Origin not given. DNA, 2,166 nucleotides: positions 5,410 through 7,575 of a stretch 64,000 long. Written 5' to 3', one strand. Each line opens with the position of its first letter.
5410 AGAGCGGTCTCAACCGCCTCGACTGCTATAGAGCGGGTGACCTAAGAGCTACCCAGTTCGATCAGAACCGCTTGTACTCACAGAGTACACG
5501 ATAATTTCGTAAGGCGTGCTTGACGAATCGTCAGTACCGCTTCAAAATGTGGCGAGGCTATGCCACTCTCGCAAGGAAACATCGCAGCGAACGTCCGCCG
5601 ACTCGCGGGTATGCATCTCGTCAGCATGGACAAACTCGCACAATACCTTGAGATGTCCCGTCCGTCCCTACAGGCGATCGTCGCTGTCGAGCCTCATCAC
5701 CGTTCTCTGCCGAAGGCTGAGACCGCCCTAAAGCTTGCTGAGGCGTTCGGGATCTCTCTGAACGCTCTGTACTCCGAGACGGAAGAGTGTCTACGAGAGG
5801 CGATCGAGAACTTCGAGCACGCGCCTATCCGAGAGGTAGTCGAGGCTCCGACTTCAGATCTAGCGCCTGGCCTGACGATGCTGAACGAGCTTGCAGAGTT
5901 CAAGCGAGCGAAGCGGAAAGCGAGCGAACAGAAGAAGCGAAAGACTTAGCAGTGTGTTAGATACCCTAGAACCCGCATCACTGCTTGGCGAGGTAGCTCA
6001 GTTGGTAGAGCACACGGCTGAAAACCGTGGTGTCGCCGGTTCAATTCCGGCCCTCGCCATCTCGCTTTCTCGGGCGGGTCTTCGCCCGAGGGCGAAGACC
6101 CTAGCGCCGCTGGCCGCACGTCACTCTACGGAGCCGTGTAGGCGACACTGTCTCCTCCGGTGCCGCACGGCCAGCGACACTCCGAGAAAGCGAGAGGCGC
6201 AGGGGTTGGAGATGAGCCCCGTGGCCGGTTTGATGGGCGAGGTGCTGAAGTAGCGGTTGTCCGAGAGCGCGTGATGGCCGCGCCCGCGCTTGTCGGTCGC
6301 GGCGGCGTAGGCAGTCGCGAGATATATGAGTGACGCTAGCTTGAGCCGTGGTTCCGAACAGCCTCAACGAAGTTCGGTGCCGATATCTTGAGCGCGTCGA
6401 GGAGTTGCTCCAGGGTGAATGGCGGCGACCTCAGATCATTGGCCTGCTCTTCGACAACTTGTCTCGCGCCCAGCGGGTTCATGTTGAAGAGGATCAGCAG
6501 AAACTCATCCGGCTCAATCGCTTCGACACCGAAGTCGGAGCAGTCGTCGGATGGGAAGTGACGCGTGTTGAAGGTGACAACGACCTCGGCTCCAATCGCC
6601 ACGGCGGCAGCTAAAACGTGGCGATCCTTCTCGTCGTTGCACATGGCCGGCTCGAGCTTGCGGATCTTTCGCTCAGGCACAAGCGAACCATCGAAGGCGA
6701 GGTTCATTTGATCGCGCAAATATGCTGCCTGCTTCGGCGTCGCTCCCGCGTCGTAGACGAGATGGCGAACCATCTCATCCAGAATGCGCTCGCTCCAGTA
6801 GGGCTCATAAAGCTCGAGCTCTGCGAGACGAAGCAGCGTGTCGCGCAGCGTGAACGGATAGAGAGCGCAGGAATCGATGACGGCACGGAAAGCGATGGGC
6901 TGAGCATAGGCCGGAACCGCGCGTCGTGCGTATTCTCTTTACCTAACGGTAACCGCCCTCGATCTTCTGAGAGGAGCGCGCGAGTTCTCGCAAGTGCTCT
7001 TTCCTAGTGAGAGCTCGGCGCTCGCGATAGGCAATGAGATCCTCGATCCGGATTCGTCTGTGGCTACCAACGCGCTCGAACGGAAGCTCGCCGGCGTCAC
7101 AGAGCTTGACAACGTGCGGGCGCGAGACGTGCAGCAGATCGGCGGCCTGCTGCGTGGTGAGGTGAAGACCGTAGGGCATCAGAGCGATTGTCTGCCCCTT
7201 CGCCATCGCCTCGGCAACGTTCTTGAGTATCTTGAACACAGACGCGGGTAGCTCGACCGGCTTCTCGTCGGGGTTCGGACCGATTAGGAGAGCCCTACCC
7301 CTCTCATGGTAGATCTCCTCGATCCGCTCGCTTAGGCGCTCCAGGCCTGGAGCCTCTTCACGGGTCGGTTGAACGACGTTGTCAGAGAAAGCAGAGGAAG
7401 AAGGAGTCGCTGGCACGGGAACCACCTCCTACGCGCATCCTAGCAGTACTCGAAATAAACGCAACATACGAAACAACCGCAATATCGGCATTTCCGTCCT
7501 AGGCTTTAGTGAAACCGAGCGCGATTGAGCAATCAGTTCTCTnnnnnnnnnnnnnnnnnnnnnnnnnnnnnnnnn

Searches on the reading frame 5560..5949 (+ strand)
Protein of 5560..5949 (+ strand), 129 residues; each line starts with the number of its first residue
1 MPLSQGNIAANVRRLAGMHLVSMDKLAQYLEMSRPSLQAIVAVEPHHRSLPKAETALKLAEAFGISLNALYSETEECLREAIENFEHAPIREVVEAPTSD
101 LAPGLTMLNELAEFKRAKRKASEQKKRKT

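Call 3: search_protein_families(library=pfam, proteins=[window:5560-5949:+], max_evalue=0.1)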
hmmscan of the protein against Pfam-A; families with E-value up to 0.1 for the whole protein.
window:5560-5949:+ (129 aa): 6 families
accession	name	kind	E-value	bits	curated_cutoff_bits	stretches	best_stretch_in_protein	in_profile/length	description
PF01381.28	HTH_3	-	0.00024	21.5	23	1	22-68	11-53/55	Helix-turn-helix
PF12844.13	HTH_19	-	0.0015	18.9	30.2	1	48-73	36-61/64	Helix-turn-helix domain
PF04967.18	HTH_10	-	0.015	15.5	23.1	0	51-83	21-49/53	HTH DNA binding domain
PF07022.19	Phage_CI_repr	-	0.049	14.4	22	1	21-71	12-58/65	Bacteriophage CI repressor helix-turn-helix domain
PF00440.29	TetR_N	-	0.054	13.7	24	0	16-37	12-33/47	Bacterial regulatory proteins, tetR family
PF06031.18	SERTA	-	0.093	12.9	25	0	21-38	4-21/36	SERTA motif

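Call 4: search_protein_families(library=padloc, proteins=[window:5560-5949:+], max_evalue=0.1)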
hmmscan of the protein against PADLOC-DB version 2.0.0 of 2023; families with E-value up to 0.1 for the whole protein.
window:5560-5949:+ (129 aa): 0 families

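Call 5: search_protein_families(library=ncbifam, proteins=[window:5560-5949:+], max_evalue=0.1)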
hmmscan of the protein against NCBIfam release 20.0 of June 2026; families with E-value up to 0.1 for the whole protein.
window:5560-5949:+ (129 aa): 3 families
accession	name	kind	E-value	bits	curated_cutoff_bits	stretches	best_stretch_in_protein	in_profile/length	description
TIGR02607.1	antidote_HigA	equivalog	0.00095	19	47.7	1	21-66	21-62/81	HigA family addiction module antitoxin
NF041951.1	phage_RstR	subfamily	0.0098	16.2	80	0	48-78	39-69/108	RstR family transcriptional repressor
NF052239.1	antitox_spr1629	equivalog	0.031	13.4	335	1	10-82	8-73/377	spr1629 family repressor/antitoxin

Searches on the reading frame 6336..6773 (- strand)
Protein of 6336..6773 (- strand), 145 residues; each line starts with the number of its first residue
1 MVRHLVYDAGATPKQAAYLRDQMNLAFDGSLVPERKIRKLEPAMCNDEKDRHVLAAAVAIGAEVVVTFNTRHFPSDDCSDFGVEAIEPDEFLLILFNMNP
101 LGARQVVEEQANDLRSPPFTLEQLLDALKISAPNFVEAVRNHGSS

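Call 3: search_protein_families(library=pfam, proteins=[window:6336-6773:-], max_evalue=0.1)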
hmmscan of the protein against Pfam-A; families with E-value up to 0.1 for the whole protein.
window:6336-6773:- (145 aa): 1 family
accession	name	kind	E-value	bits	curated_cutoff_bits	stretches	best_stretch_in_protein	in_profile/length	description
PF13470.12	PIN_3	-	1.3e-05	26.4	27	1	21-71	65-115/115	PIN domain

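Call 4: search_protein_families(library=padloc, proteins=[window:6336-6773:-], max_evalue=0.1)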
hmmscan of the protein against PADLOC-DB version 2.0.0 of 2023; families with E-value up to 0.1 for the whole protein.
window:6336-6773:- (145 aa): 0 families

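Call 5: search_protein_families(library=ncbifam, proteins=[window:6336-6773:-], max_evalue=0.1)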
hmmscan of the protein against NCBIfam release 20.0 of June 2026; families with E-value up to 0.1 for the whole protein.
window:6336-6773:- (145 aa): 1 family
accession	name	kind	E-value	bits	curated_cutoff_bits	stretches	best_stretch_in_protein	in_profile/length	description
NF046100.1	RSP_2648_fam_PIN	equivalog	6.9e-17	61.9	170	1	22-114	59-150/177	RSP_2648 family PIN domain-containing protein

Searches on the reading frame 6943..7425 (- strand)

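Call 3: search_protein_families(library=pfam, proteins=[window:6943-7425:-], max_evalue=0.1)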
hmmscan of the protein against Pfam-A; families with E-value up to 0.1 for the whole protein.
window:6943-7425:- (160 aa): 1 family
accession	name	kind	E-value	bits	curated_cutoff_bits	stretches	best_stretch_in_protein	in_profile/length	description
PF12728.13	HTH_17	-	4.1e-14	53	27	1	89-137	2-50/51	Helix-turn-helix domain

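Call 4: search_protein_families(library=padloc, proteins=[window:6943-7425:-], max_evalue=0.1)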
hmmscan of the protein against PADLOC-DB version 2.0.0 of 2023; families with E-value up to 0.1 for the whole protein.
window:6943-7425:- (160 aa): 1 family
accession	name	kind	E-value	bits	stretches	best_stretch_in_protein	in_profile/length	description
PDLC04133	mad1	-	2.7e-05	22.4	1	89-130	6-47/60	mads_1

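Call 5: search_protein_families(library=ncbifam, proteins=[window:6943-7425:-], max_evalue=0.1)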
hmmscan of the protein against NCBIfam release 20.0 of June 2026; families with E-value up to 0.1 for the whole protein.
window:6943-7425:- (160 aa): 3 families
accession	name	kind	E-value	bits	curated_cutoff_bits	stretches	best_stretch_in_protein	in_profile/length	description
TIGR01764.1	excise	domain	3.1e-14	53.1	28.8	1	89-135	2-48/49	excisionase family DNA-binding protein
NF040990.2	MamR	equivalog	0.0032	17.8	100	1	90-133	45-88/91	magnetosome protein MamR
NF033787.1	HTH_BldC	subfamily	0.04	13.8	77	1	89-129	3-44/49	BldC family transcriptional regulator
